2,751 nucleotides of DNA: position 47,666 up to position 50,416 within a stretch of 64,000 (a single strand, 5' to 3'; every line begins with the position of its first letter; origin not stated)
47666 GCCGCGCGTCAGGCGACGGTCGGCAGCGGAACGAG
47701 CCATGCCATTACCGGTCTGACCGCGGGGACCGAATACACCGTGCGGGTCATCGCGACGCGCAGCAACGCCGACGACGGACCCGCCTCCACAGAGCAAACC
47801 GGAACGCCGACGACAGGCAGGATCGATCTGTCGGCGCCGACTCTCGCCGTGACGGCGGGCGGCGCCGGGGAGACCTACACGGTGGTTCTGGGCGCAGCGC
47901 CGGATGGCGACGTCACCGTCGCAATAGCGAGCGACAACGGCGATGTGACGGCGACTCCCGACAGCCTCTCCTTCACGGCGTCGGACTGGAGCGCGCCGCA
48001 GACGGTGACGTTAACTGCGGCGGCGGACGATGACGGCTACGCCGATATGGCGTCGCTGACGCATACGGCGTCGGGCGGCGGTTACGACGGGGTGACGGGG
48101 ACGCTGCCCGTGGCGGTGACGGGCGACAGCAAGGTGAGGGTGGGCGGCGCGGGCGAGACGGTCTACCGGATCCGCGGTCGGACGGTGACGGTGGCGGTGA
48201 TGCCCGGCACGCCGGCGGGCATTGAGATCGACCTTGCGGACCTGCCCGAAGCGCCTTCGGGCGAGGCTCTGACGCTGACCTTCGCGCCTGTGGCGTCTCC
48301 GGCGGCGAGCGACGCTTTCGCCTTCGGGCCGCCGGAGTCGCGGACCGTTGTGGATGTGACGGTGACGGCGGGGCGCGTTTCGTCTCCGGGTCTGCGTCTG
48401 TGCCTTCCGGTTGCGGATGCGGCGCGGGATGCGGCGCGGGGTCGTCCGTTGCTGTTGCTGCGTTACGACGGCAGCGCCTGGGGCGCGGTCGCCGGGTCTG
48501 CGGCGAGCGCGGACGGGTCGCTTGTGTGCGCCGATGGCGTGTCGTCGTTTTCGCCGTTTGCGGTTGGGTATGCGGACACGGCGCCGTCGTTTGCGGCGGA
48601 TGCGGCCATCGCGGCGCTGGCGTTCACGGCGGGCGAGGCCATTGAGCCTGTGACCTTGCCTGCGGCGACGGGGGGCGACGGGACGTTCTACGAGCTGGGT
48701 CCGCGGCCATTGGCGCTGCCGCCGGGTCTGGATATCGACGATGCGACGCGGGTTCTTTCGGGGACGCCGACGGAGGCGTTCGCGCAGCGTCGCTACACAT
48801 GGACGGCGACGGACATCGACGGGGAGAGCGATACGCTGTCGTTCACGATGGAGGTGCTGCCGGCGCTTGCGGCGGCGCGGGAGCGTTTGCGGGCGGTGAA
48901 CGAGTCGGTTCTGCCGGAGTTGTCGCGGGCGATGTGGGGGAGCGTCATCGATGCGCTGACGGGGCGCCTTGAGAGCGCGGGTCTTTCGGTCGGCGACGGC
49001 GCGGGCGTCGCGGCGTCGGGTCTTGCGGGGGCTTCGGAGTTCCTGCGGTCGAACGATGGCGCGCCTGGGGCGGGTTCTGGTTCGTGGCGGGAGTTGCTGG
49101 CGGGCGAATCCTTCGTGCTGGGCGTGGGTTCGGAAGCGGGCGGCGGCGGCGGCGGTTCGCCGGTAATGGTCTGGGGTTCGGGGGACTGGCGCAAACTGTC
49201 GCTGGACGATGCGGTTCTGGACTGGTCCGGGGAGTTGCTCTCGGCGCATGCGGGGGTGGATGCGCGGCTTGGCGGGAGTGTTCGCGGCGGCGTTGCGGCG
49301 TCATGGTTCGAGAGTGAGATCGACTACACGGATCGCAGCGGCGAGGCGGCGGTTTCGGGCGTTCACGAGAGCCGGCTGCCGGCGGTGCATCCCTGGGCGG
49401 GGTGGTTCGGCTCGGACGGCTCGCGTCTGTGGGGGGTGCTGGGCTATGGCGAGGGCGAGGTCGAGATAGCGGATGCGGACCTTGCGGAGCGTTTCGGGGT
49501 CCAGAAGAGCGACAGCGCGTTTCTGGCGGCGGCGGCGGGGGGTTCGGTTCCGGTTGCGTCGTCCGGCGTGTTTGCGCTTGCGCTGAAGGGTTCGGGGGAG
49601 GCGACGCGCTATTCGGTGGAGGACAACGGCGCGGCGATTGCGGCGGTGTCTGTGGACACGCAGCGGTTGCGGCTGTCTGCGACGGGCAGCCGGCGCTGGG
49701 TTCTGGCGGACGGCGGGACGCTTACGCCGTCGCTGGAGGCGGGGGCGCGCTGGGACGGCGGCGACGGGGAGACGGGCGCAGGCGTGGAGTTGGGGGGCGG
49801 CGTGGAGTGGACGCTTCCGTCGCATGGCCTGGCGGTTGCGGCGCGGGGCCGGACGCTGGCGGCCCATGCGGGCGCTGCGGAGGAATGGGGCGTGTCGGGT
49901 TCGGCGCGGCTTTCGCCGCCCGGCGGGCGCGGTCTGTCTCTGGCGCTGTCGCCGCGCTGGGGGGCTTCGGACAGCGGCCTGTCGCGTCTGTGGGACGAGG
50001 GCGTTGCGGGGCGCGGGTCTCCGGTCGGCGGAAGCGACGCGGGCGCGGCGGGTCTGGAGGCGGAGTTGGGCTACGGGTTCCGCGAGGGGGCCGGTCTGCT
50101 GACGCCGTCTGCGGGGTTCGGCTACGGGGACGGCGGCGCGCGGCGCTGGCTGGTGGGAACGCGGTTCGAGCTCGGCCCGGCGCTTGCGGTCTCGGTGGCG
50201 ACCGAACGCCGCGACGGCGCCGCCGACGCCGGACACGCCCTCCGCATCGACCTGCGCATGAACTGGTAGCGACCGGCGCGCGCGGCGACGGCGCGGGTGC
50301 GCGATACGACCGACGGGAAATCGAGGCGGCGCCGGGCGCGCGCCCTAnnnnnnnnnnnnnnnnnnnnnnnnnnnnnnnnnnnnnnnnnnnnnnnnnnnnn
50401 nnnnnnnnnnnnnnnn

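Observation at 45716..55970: A pair of modular giant proteins: different repetitive N-terminal passengers (FN3 x7 versus Calx-beta x5) grafted onto a near-identical ~900-aa C-terminal module that ends like an autotransporter barrel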

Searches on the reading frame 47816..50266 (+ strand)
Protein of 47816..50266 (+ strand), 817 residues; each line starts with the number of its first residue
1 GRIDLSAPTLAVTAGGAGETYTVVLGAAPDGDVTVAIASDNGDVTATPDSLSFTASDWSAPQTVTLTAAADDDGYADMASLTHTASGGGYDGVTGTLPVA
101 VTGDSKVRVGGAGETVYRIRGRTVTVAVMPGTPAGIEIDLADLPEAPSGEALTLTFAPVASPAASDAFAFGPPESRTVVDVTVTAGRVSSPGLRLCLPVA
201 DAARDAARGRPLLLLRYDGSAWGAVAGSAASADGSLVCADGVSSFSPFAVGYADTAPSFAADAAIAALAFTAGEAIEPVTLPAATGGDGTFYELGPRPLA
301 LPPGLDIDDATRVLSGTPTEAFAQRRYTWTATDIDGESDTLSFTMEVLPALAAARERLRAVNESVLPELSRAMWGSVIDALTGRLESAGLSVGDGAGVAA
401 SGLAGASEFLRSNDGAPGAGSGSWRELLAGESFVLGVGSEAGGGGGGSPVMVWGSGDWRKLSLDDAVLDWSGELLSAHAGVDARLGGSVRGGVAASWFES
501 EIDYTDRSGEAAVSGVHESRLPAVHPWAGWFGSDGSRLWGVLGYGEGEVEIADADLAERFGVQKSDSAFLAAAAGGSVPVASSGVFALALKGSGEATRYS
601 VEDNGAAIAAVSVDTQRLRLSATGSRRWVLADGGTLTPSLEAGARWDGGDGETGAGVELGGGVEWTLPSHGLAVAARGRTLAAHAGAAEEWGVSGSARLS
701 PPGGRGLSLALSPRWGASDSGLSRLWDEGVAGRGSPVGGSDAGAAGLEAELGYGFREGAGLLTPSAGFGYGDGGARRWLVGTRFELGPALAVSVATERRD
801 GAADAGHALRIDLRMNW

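Call 15: find_homologous_proteins(query=window:47816-50266:+)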
Query window:47816-50266:+ (817 aa): 439 proteins with E <= 0.001 among 8000 candidates; the best 120 are listed.
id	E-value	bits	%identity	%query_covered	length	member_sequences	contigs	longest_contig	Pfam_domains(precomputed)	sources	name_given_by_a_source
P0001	0.0e+0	1165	76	95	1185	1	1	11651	-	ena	-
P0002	0.0e+0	1021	64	97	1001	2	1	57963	-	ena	-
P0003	2.6e-268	911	54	87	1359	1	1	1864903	PF03797.26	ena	-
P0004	5.9e-251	853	58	96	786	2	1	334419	-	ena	-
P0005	1.7e-249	849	57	99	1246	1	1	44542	-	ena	-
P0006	4.3e-249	847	56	98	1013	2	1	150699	PF03797.26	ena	-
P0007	8.8e-239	813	56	99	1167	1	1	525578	PF00041.28,PF16656.12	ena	-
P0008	3.8e-234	798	54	99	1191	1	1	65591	PF03160.21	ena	-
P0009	9.3e-229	780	83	58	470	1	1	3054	PF03797.26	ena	-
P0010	4.6e-208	712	49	98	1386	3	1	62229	-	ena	-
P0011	2.6e-206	706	52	99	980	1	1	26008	-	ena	-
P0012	4.4e-206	705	51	99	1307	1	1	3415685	PF03160.21,PF05345.19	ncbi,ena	-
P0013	7.4e-204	698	50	99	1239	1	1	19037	-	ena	-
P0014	1.2e-200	687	52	99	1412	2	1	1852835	-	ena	-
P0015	1.7e-197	677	56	82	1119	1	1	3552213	-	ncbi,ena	-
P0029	4.1e-149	517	38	100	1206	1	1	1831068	PF05345.19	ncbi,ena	-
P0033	4.3e-146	507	44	58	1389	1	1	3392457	PF03160.21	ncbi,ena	-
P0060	1.0e-120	423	47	59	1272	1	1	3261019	PF03160.21,PF05345.19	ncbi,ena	-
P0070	4.7e-112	394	51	56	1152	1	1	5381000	-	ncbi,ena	-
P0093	8.8e-90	320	36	98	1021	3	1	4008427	-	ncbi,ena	-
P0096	4.6e-88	315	38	69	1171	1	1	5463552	PF03797.26,PF05345.19,PF00041.28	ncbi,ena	-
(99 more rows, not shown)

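Call 16: list_cluster_members(proteins=[P0012, P0015, P0029, P0033, P0060, P0070, P0096, P0093])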
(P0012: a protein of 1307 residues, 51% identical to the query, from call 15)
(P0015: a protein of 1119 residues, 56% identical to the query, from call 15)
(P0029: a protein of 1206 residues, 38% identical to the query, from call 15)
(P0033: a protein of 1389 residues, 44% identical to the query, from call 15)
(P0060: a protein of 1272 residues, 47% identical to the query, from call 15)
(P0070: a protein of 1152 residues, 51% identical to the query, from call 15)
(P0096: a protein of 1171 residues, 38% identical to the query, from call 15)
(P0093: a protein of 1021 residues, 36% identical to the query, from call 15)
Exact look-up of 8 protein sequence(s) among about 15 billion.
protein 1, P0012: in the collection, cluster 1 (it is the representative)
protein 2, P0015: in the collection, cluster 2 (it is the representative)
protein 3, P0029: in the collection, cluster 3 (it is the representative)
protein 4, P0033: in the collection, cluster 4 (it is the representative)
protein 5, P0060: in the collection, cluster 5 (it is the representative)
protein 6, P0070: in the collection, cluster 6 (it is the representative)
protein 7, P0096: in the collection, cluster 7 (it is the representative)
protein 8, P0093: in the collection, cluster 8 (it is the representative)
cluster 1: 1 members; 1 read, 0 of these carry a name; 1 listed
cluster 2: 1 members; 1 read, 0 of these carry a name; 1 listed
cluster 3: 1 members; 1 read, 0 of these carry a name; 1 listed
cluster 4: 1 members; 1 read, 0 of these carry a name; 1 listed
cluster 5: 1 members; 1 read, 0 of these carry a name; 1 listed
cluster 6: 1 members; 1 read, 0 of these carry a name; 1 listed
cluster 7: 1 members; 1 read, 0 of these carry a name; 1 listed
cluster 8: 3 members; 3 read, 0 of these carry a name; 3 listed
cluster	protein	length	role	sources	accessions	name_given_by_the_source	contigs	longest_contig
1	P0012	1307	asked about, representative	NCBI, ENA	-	-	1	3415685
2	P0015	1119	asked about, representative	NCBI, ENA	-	-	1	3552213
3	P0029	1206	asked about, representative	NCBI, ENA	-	-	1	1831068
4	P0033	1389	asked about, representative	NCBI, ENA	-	-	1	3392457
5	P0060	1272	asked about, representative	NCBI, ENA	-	-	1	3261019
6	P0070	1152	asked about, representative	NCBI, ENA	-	-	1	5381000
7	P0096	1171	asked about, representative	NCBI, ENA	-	-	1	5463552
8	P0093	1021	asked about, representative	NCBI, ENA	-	-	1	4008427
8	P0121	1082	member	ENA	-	-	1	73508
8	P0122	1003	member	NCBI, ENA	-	-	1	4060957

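Call 62: find_encoding_contigs(protein=P0001, flank=10000, max_places=3)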
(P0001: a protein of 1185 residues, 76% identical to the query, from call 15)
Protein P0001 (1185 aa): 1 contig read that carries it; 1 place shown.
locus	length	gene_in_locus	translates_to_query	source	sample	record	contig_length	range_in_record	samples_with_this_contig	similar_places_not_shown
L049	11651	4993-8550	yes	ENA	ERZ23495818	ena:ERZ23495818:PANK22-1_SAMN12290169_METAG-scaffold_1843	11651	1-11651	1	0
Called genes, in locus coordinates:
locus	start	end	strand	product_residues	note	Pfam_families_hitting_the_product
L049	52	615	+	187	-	-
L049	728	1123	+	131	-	-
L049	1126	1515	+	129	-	-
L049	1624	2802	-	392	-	PF04339:FemAB_like, PF13480:Acetyltransf_6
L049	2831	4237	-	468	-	PF00202:Aminotran_3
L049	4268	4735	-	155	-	PF14588:YjgF_endoribonc, PF01042:Ribonuc_L-PSP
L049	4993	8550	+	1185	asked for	-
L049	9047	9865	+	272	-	PF08904:EipB_like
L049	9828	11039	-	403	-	PF00817:IMS, PF11798:IMS_HHH, PF11799:IMS_C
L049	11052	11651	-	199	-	?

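Call 63: find_encoding_contigs(protein=P0002, flank=10000, max_places=3)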
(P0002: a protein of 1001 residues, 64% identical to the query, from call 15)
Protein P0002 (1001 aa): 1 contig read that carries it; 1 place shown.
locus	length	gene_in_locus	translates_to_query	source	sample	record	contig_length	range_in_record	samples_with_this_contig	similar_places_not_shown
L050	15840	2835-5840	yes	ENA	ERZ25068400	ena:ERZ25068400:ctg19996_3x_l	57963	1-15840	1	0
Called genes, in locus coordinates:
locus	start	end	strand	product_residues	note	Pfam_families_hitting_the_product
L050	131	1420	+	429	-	-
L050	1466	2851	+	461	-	PF20579:LapA (faint)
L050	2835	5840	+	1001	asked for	-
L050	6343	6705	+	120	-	-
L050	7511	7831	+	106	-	-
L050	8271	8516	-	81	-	-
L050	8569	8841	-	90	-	-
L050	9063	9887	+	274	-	-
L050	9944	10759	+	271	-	-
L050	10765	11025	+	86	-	-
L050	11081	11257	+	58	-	-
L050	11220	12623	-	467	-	PF01385:OrfB_IS605, PF07282:Cas12f1-like_TNB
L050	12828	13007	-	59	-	-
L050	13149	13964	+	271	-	-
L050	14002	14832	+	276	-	-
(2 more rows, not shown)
